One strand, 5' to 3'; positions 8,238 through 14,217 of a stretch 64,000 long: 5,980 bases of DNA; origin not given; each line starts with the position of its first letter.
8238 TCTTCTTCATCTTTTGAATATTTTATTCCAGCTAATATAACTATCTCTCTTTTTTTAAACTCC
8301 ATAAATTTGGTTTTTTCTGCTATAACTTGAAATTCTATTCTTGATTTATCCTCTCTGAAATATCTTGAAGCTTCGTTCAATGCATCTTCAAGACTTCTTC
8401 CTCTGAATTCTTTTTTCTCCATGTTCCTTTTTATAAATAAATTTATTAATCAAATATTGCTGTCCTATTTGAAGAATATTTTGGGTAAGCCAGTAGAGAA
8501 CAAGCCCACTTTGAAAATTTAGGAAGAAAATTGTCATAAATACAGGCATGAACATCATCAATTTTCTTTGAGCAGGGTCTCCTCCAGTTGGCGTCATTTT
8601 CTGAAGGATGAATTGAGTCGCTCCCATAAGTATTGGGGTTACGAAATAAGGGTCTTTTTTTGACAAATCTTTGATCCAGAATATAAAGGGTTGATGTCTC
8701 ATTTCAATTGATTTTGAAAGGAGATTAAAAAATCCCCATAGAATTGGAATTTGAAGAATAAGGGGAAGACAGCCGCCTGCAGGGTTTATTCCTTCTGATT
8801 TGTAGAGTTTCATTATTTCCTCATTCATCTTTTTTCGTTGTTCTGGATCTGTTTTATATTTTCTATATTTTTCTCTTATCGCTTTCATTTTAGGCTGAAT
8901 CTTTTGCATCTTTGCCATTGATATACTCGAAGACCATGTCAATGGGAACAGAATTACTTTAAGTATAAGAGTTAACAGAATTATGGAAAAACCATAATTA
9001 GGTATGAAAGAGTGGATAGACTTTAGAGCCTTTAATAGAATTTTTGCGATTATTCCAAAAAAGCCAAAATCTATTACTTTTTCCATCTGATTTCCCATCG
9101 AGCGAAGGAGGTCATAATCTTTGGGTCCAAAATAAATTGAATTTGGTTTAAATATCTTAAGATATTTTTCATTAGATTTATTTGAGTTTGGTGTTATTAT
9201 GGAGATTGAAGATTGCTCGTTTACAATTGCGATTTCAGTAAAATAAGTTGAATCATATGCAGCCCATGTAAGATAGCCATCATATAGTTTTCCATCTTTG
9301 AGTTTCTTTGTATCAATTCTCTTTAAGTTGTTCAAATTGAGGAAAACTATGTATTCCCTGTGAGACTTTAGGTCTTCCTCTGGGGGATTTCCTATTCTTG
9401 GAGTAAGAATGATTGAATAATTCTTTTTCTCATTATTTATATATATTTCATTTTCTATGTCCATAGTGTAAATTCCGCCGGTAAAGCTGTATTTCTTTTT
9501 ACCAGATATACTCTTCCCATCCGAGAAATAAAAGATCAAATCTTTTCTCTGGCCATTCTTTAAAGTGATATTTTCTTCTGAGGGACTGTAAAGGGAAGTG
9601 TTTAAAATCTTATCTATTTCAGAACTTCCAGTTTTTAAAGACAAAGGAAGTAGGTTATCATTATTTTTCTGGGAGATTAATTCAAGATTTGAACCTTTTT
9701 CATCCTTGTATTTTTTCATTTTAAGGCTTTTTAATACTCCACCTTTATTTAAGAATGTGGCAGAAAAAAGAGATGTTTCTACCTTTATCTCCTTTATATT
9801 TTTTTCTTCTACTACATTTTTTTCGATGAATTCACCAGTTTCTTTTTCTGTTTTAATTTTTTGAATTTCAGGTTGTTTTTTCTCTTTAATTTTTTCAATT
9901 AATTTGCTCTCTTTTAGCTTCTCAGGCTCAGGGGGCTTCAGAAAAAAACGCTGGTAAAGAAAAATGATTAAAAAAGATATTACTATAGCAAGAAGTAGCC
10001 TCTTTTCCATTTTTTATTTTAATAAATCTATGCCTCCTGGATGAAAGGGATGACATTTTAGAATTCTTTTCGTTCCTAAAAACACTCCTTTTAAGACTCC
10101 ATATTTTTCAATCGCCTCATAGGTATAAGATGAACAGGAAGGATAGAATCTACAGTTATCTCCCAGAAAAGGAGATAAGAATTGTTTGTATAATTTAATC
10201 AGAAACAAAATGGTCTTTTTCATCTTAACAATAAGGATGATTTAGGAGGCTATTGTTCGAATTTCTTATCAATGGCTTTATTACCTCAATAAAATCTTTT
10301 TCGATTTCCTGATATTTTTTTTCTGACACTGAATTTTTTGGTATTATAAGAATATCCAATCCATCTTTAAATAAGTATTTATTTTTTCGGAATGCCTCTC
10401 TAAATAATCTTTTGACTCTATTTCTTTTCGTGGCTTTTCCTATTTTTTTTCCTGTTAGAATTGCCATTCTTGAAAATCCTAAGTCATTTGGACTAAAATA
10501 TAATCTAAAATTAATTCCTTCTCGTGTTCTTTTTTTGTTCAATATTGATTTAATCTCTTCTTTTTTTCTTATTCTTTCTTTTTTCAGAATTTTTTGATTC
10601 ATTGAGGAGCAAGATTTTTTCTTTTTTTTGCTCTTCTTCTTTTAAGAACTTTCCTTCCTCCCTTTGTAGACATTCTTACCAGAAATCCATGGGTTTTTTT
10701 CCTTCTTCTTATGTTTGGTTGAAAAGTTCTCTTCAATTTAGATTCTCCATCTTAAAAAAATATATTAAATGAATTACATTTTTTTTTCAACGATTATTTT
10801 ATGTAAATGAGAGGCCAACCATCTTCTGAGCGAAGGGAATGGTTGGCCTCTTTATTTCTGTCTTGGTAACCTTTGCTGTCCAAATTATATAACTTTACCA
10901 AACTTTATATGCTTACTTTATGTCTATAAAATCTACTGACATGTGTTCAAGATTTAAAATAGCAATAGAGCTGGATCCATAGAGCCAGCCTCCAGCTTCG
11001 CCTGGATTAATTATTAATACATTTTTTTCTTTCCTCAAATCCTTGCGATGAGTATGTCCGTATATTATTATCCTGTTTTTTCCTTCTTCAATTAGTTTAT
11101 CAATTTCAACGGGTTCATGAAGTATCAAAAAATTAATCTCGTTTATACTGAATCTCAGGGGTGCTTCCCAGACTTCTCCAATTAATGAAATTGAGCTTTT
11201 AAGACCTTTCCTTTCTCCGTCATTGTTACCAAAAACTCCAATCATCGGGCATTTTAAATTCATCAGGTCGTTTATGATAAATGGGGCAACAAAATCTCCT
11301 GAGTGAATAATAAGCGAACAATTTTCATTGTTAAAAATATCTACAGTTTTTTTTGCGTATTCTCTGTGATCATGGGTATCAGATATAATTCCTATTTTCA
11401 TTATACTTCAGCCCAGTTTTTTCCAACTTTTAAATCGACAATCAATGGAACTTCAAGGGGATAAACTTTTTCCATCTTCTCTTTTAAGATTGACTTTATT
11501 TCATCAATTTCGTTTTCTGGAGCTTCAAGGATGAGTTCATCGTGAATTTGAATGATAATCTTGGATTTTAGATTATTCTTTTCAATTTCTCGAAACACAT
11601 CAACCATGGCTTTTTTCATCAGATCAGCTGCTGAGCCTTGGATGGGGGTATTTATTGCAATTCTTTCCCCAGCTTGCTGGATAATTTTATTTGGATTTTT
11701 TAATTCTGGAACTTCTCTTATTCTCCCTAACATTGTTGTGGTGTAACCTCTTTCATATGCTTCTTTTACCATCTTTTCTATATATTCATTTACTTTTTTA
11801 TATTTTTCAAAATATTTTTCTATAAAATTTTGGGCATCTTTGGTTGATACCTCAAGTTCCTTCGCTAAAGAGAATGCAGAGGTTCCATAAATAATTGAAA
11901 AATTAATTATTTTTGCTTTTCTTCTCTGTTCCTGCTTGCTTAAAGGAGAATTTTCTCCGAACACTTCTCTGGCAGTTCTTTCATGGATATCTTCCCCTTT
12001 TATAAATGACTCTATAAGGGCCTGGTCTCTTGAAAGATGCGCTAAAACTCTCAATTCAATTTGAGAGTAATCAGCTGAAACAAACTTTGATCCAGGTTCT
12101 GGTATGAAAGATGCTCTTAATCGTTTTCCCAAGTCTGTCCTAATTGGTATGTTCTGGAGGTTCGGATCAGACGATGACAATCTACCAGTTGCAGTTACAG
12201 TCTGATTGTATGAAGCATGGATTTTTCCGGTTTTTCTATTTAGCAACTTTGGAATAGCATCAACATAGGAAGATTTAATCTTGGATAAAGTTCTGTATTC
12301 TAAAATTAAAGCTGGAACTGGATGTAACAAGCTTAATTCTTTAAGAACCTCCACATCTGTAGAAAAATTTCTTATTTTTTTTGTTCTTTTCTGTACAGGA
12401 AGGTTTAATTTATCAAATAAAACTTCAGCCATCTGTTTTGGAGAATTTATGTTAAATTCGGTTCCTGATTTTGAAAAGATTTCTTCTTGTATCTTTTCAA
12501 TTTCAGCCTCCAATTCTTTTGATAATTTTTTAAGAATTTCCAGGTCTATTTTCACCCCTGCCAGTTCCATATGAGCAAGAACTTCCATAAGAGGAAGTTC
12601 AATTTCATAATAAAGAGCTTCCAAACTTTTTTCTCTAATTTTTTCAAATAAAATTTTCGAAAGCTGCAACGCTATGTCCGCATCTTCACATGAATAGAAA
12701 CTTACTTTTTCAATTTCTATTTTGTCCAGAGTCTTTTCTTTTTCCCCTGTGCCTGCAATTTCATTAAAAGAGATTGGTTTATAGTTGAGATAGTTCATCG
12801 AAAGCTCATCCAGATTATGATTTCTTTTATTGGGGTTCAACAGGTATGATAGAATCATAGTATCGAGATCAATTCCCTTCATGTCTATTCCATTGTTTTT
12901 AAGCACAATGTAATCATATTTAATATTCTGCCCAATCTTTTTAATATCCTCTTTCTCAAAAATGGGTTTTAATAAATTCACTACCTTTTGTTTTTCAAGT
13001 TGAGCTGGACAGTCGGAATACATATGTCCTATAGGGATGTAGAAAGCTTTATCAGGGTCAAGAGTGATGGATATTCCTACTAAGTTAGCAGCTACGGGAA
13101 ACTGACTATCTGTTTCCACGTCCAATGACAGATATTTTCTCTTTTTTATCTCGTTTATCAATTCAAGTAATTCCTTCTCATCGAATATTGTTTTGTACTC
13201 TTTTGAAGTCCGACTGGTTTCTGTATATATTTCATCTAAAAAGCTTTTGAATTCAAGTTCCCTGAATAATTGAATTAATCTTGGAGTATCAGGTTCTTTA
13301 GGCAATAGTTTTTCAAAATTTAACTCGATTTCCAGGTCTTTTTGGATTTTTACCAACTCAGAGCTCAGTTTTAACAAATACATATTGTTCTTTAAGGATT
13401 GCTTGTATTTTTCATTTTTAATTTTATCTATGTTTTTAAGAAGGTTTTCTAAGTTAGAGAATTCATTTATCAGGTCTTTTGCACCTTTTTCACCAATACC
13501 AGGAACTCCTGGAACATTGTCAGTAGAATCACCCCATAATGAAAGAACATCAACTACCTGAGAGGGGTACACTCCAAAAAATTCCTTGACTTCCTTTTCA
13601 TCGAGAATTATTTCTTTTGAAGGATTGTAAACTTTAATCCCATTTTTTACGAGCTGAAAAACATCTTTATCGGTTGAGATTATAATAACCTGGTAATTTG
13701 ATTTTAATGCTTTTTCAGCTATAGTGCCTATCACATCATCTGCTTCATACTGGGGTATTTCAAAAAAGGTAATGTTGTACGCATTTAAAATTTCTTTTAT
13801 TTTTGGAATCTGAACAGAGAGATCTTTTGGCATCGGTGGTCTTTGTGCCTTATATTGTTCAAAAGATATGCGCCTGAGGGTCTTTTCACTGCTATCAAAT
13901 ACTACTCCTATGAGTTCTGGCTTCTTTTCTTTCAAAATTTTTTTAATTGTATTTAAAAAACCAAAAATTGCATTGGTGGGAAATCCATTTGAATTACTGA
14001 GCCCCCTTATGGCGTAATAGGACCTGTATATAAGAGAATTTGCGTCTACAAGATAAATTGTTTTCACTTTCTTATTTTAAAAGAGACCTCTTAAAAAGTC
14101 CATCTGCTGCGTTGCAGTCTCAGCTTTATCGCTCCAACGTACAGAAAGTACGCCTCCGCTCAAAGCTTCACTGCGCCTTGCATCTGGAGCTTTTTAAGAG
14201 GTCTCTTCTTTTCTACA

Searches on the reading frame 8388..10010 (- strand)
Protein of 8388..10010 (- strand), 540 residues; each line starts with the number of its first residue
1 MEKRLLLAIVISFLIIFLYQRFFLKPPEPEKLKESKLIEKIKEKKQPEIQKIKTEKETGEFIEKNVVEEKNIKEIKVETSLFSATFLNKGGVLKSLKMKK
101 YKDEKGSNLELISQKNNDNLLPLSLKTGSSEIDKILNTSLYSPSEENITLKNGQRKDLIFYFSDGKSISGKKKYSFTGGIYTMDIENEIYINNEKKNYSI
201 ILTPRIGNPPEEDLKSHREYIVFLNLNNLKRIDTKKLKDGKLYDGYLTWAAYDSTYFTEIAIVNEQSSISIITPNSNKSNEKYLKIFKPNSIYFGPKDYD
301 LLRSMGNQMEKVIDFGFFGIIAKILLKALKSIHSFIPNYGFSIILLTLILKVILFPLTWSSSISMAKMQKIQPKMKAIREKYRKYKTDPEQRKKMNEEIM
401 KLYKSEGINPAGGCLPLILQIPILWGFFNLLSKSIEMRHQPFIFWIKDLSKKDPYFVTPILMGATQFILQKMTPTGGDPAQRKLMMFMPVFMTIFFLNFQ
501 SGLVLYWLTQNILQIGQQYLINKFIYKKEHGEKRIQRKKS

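Call 78: search_protein_families(library=pfam, max_evalue=0.00001, proteins=[window:8388-10010:-])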
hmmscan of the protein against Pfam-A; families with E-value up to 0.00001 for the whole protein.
window:8388-10010:- (540 aa): 2 families
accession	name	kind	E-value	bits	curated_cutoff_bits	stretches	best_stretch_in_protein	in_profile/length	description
PF02096.25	60KD_IMP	-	6e-61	205.6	35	1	339-523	1-163/163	60Kd inner membrane protein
PF14849.12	YidC_periplas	-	8.7e-23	82.1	24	1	75-326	2-281/283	YidC periplasmic domain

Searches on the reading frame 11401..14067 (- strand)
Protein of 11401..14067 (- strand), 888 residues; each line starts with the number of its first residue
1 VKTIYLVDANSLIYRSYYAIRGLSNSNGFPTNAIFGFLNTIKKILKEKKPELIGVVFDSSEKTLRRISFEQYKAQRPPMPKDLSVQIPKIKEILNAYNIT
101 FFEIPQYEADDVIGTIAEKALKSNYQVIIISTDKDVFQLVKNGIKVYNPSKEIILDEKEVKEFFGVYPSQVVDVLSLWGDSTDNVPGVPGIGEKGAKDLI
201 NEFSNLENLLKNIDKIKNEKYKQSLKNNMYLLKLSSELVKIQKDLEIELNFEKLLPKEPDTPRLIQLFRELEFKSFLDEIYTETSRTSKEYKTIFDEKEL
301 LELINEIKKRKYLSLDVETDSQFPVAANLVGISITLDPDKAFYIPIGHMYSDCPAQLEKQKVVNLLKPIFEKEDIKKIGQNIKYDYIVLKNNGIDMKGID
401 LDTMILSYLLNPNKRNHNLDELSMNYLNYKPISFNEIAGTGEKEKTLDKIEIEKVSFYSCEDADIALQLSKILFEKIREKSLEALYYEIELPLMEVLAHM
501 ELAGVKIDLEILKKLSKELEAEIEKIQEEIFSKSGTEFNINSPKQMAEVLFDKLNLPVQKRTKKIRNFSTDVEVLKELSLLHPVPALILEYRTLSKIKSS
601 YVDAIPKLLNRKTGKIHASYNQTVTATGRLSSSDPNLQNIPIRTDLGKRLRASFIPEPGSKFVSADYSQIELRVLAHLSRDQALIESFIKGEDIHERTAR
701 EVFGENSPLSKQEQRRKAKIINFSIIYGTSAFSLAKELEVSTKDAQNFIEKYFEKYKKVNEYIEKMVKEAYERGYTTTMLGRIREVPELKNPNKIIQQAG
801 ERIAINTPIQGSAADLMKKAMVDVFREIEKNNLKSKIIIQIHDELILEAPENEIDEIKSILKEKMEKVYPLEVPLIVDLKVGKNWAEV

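Call 78: search_protein_families(library=pfam, max_evalue=0.00001, proteins=[window:11401-14067:-])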
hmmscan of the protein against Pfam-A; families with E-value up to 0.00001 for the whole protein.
window:11401-14067:- (888 aa): 5 families
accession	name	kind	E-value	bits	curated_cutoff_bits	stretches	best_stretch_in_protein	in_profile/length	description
PF00476.26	DNA_pol_A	-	8.7e-155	515.8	34.3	1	510-887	2-381/381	DNA polymerase family A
PF02739.22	5_3_exonuc_N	-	4.1e-56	189.7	34.3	1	4-165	2-164/164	5'-3' exonuclease, N-terminal resolvase-like domain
PF01367.25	5_3_exonuc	-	3.1e-29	101.8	40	1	166-261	1-96/97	5'-3' exonuclease, C-terminal SAM fold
PF01612.26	DNA_pol_A_exo1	-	1.7e-27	96.8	23.6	1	291-477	1-172/173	3'-5' exonuclease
PF22619.2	DNA_polI_exo1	-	1.2e-12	48.3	27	1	362-449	38-123/140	DNA polymerase I, ribonuclease H-like domain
